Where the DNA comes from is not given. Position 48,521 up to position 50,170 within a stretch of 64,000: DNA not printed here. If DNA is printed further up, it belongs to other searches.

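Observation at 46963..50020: B12-binding radical SAM enzyme and PilZ protein tightly linked, next to an SPT/BioF-family acyltransferase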

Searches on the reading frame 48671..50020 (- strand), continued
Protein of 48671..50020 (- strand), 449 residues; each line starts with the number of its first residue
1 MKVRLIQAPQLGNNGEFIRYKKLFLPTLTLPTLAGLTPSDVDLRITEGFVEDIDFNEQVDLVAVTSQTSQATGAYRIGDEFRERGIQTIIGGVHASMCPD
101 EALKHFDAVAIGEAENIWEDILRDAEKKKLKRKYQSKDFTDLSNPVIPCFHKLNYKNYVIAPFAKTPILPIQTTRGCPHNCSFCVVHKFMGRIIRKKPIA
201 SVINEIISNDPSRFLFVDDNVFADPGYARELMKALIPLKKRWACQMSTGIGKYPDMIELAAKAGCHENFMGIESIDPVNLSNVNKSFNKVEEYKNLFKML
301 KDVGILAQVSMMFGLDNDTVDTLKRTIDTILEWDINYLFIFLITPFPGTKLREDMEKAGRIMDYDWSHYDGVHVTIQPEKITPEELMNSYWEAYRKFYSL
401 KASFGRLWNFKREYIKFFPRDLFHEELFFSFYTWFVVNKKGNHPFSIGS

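Call 41: search_protein_families(library=pfam, proteins=[L068:7263-8627:+, L068:8659-9861:+, L068:11324-14092:+, L010:7571-9247:+, L040:6686-9028:+, L032:11359-13371:+, L031:7894-9177:+, L031:9233-9964:+, L031:6910-7701:+], max_evalue=0.1)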
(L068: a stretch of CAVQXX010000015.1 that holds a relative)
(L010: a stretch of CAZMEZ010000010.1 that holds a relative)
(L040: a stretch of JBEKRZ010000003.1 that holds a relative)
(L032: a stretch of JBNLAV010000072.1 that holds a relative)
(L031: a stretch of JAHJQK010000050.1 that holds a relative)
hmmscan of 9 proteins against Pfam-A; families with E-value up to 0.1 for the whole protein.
L068:7263-8627:+ (454 aa): 1 family
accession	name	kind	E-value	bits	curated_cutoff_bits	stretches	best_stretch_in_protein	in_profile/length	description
PF00501.34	AMP-binding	-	1e-45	156.7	29.9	1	31-339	31-384/384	AMP-binding enzyme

L068:8659-9861:+ (400 aa): 1 family
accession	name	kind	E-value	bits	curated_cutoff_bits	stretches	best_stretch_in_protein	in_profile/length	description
PF00155.27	Aminotran_1_2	-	8.6e-24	84.8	19.7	1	43-390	2-359/361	Aminotransferase class I and II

L068:11324-14092:+ (922 aa): 8 families
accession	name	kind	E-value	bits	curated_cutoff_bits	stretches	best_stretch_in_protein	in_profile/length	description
PF07696.17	7TMR-DISMED2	-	7.4e-32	110.6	22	1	40-175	3-136/136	7TMR-DISM extracellular 2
PF02518.31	HATPase_c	-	1.7e-29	102.9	26.4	1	671-779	2-109/111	Histidine kinase-, DNA gyrase B-, and HSP90-like ATPase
PF07695.17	7TMR-DISM_7TM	-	1e-24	88.1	29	1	190-388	5-204/205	7TM diverse intracellular signalling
PF00072.30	Response_reg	-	2.6e-23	82.7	30.2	1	807-915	2-110/111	Response regulator receiver domain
PF00512.31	HisKA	-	3.1e-16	59.6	26.9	1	557-622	2-66/66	His Kinase A (phospho-acceptor) domain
PF13426.13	PAS_9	-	1.8e-07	31.8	27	1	434-534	2-102/103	PAS domain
PF11992.13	TgpA_N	-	0.0095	15.4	30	1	246-349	14-119/333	TgpA N-terminal domain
PF13589.12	HATPase_c_3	-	0.011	16.2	25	1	677-751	5-81/137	Histidine kinase-, DNA gyrase B-, and HSP90-like ATPase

L010:7571-9247:+ (558 aa): 8 families
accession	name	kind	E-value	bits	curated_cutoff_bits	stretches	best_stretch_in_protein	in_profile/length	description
PF02518.31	HATPase_c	-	2.7e-27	95.8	26.4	1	440-546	2-110/111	Histidine kinase-, DNA gyrase B-, and HSP90-like ATPase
PF00512.31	HisKA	-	7e-11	42.5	26.9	1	334-395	3-63/66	His Kinase A (phospho-acceptor) domain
PF14501.12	HATPase_c_5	-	1e-06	29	22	1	444-535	6-94/102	GHKL domain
PF13581.12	HATPase_c_2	-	0.018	15.5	27.4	1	448-541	40-125/127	Histidine kinase-like ATPase domain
PF17078.10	SHE3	-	0.021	15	30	1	282-355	138-205/228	SWI5-dependent HO expression protein 3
PF13589.12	HATPase_c_3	-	0.044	14.2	25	0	444-489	3-47/137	Histidine kinase-, DNA gyrase B-, and HSP90-like ATPase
PF19443.4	DAHL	-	0.065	13.4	38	0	276-332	7-56/221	DAHL domain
PF16955.11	OFeT_1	-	0.083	13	26.9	0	198-261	21-88/207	Ferrous iron uptake permease, iron-lead transporter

L040:6686-9028:+ (780 aa): 13 families
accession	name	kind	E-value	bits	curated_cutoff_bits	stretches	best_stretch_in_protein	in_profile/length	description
PF13487.12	HD_5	-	3.6e-34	118.4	27.2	1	588-750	4-169/170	HD domain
PF01966.28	HD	-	2.3e-20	73.5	22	1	599-719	2-115/116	HD domain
PF01590.32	GAF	-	3.5e-14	53.9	22.4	1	287-433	3-133/133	GAF domain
PF00989.32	PAS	-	6e-14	52.5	22.6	1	448-557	2-111/113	PAS fold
PF08448.16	PAS_4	-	6.6e-14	52.5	23.1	1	454-562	2-108/110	PAS fold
PF13426.13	PAS_9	-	7.9e-13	49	27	1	460-561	4-103/103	PAS domain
PF13185.12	GAF_2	-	8.9e-12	45.8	28.6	1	285-433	3-135/136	GAF domain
PF08447.18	PAS_3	-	1.2e-11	45.2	25.6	1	470-555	2-88/89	PAS fold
PF13492.12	GAF_3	-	4.6e-08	34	27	1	286-435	2-129/129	GAF domain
PF13188.13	PAS_8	-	1.4e-06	28.4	21.8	1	447-493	1-48/65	PAS domain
PF08668.18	HDOD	-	0.0038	17.2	22.9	1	600-688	97-195/196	HDOD domain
PF15714.11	SpoVT_C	-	0.016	15.7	27.5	1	383-426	77-120/128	Stage V sporulation protein T C-terminal, transcription factor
PF13767.11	DUF4168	-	0.09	14.3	25.8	0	498-555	2-34/95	Domain of unknown function (DUF4168)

L032:11359-13371:+ (670 aa): 7 families
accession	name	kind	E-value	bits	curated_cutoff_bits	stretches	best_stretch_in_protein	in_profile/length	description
PF02518.31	HATPase_c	-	8.5e-25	87.8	26.4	1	552-663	3-110/111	Histidine kinase-, DNA gyrase B-, and HSP90-like ATPase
PF00512.31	HisKA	-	1.1e-07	32.2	26.9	1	438-506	2-65/66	His Kinase A (phospho-acceptor) domain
PF13185.12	GAF_2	-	0.00024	21.7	28.6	1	371-422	83-135/136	GAF domain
PF01590.32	GAF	-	0.0044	18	22.4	1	363-422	74-133/133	GAF domain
PF14501.12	HATPase_c_5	-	0.0065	16.8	22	1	555-641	10-89/102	GHKL domain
PF13492.12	GAF_3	-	0.058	14.2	27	0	378-424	82-129/129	GAF domain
PF13581.12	HATPase_c_2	-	0.081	13.4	27.4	0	560-631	41-109/127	Histidine kinase-like ATPase domain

L031:7894-9177:+ (427 aa): 5 families
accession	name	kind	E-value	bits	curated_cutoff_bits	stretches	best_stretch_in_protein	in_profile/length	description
PF00109.32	ketoacyl-synt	-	9.5e-44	150.3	20.8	1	18-261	2-252/252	Beta-ketoacyl synthase, N-terminal domain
PF02801.28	Ketoacyl-synt_C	-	5.5e-27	94.6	20.8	1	269-384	1-119/119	Beta-ketoacyl synthase, C-terminal domain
PF00108.29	Thiolase_N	-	0.00072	19.5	26.4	1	170-206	77-113/260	Thiolase, N-terminal domain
PF16197.11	KAsynt_C_assoc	-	0.005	17.7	33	1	395-425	15-45/111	Ketoacyl-synthetase C-terminal extension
PF08545.16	ACP_syn_III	-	0.0093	16.3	24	0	174-204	3-34/80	3-Oxoacyl-[acyl-carrier-protein (ACP)] synthase III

L031:9233-9964:+ (243 aa): 18 families
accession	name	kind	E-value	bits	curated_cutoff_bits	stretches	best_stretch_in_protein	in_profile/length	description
PF13847.12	Methyltransf_31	-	7.9e-21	74.7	27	1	46-154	5-114/145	Methyltransferase domain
PF13649.12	Methyltransf_25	-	6.4e-18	65.7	27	1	48-142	1-97/97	Methyltransferase domain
PF13489.12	Methyltransf_23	-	3.3e-16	59.9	27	1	42-223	20-161/164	Methyltransferase domain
PF08241.18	Methyltransf_11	-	1.4e-15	58.2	21.2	1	49-145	1-94/95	Methyltransferase domain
PF08242.18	Methyltransf_12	-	9.9e-14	52.3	30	1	49-144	1-98/98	Methyltransferase domain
PF01209.24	Ubie_methyltran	-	1.2e-05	25.2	20.1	1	29-148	33-153/233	ubiE/COQ5 methyltransferase family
PF05175.20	MTS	-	2.5e-05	24.4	23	1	36-116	25-103/170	Methyltransferase small domain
PF03848.20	TehB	-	0.00013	21.9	20.4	1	43-112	30-98/193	Tellurite resistance protein TehB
PF01135.25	PCMT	-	0.00028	21.2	20.3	1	42-146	71-171/210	Protein-L-isoaspartate(D-aspartate) O-methyltransferase (PCMT)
PF02390.23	Methyltransf_4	-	0.00032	20.6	24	1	47-117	4-78/173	Putative methyltransferase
PF08003.17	Methyltransf_9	-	0.00055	19.4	23.8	1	47-146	118-217/315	Protein of unknown function (DUF1698)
PF13679.12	Methyltransf_32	-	0.00082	19.8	27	1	33-150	15-135/143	Methyltransferase domain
PF00398.26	RrnaAD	-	0.00082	19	24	1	23-87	11-73/263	Ribosomal RNA adenine dimethylase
PF06325.19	PrmA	-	0.004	17.1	22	1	35-88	152-206/296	Ribosomal protein L11 methyltransferase (PrmA)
PF24675.1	NpmA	-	0.0041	16.9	60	1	42-98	21-83/214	16S rRNA (adenine(1408)-N(1))-methyltransferase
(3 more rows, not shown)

L031:6910-7701:+ (263 aa): 0 families

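Call 49: find_encoding_contigs(protein=P0003, flank=6000, max_places=2)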
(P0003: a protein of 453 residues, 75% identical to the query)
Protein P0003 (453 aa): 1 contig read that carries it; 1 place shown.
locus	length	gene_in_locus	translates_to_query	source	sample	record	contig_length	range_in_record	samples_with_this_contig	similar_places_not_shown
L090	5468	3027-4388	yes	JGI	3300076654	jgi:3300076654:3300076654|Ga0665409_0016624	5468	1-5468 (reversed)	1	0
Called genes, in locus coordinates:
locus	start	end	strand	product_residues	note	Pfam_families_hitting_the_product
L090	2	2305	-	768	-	?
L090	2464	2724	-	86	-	-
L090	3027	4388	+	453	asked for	PF02310:B12-binding, PF04055:Radical_SAM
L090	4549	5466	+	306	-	?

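Call 82: predict_structure(alignment_id=A1)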
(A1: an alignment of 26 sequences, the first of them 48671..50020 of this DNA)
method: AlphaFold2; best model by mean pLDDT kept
length: 449 residues; sequences in the alignment: 26
mean_pLDDT: 93.4   pTM: 0.90
mean pLDDT of the five models: 93.4, 92.1, 91.7, 91.7, 91.0
residues with pLDDT >= 90: 384; 70-90: 58; 50-70: 7; < 50: 0
segments of 3 or more residues with pLDDT < 50: none
pLDDT, mean of each block of 10 residues (from residue 1): 97 92 91 97 95 95 97 98 98 97 98 96 97 96 94 92 88 93 93 96 97 92 95 97 93 96 95 95 93 96 93 96 96 93 96 97 96 96 97 94 88 73 73 89 75
secondary structure, 60 per line:
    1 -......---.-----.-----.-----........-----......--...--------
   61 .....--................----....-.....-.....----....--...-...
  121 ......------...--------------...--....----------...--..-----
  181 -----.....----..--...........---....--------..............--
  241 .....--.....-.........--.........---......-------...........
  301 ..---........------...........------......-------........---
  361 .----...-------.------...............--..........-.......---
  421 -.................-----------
elements in order: E2-7 H29-36 E42-47 E61-65 H68-83 E88-91 H93-97 H99-103 E108-111 H118-126 E133-135 E169-171 H186-190 H199-209 E213-216 H225-238 E241-245 H248-252 H254-262 E265-273 H277-282 H290-302 E306-313 H320-330 E337-342 H350-357 H383-397 H400-409 H411-417 H422-438

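Call 84: fold_search(model_id=the predicted structure, library=pdb)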
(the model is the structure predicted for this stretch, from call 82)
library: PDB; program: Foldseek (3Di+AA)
matches with E <= 10: 1716; with E <= 0.001: 109
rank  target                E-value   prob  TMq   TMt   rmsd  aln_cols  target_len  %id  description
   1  6fd2_B                2.3e-24  1.00  0.74  0.74   8.0       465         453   19  Radical SAM 1,2-diol dehydratase AprD4 in complex with its substrate paromamine (released 2018-01-17)
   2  6fd2_A                2.1e-23  1.00  0.74  0.73   4.7       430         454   20  Radical SAM 1,2-diol dehydratase AprD4 in complex with its substrate paromamine (released 2018-01-17)
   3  9ccb                  1.9e-19  1.00  0.65  0.69   8.2       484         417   18  X-ray crystal structure of methyl-coenzyme M reductase glutamine methylase (MgmA) from Methanothermobacter marburgensis  (released 2025-01-01)
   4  9n1b                  2.2e-17  1.00  0.69  0.51   7.7       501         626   15  Crystal structure of CysS from Corallococcus sp. CA054B with 5'-deoxyadenosine, methionine, and pantetheinylated 3-metho (released 2026-01-28)
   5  9n1d                  2.2e-17  1.00  0.68  0.51   7.6       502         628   15  Crystal structure of CysS from Corallococcus sp. CA054B with 5'-deoxyadenosine and methionine bound (released 2026-01-28)
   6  6wte_B                1.7e-16  1.00  0.60  0.51   9.7       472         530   15  Structure of radical S-adenosylmethionine methyltransferase, TsrM, from Kitasatospora setae with cobalamin and [4Fe-4S (released 2020-12-23)
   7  6wte_A                2.6e-16  1.00  0.62  0.51   8.1       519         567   15  Structure of radical S-adenosylmethionine methyltransferase, TsrM, from Kitasatospora setae with cobalamin and [4Fe-4S (released 2020-12-23)
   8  9n1c                  4.4e-16  1.00  0.67  0.50   7.8       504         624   16  Crystal structure of CysS from Corallococcus sp. CA054B with 5'-deoxyadenosine, methionine, and pantetheinylated 3-ethox (released 2026-01-28)
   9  6wtf_A                1.3e-15  1.00  0.59  0.50   9.7       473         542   14  Structure of radical S-adenosylmethionine methyltransferase, TsrM, from Kitasatospora setae with tryptophan substrate  (released 2020-12-23)
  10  6wtf_B                7.1e-15  1.00  0.59  0.50   9.7       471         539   15  Structure of radical S-adenosylmethionine methyltransferase, TsrM, from Kitasatospora setae with tryptophan substrate  (released 2020-12-23)
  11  7mjw_A                1.1e-14  1.00  0.63  0.64   5.3       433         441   14  Methylated MiaB in the complex with 5'-deoxyadenosine, methionine and RNA (released 2021-09-15)
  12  7mjx_A                1.9e-14  1.00  0.64  0.65   5.0       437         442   14  MiaB in the complex with 5'-deoxyadenosine, methionine and RNA (released 2021-09-15)
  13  5ul4                  4.2e-14  1.00  0.64  0.42   7.7       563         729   14  Structure of Cobalamin-dependent S-adenosylmethionine radical enzyme OxsB with aqua-cobalamin and S-adenosylmethionine b (released 2017-04-19)
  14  5ul3                  4.8e-14  1.00  0.65  0.43   7.5       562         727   15  Structure of Cobalamin-dependent S-adenosylmethionine radical enzyme OxsB with aqua-cobalamin bound (released 2017-04-19)
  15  7mjz                  6.3e-14  1.00  0.62  0.63   5.3       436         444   16  The structure of MiaB with pentasulfide bridge (released 2021-09-15)
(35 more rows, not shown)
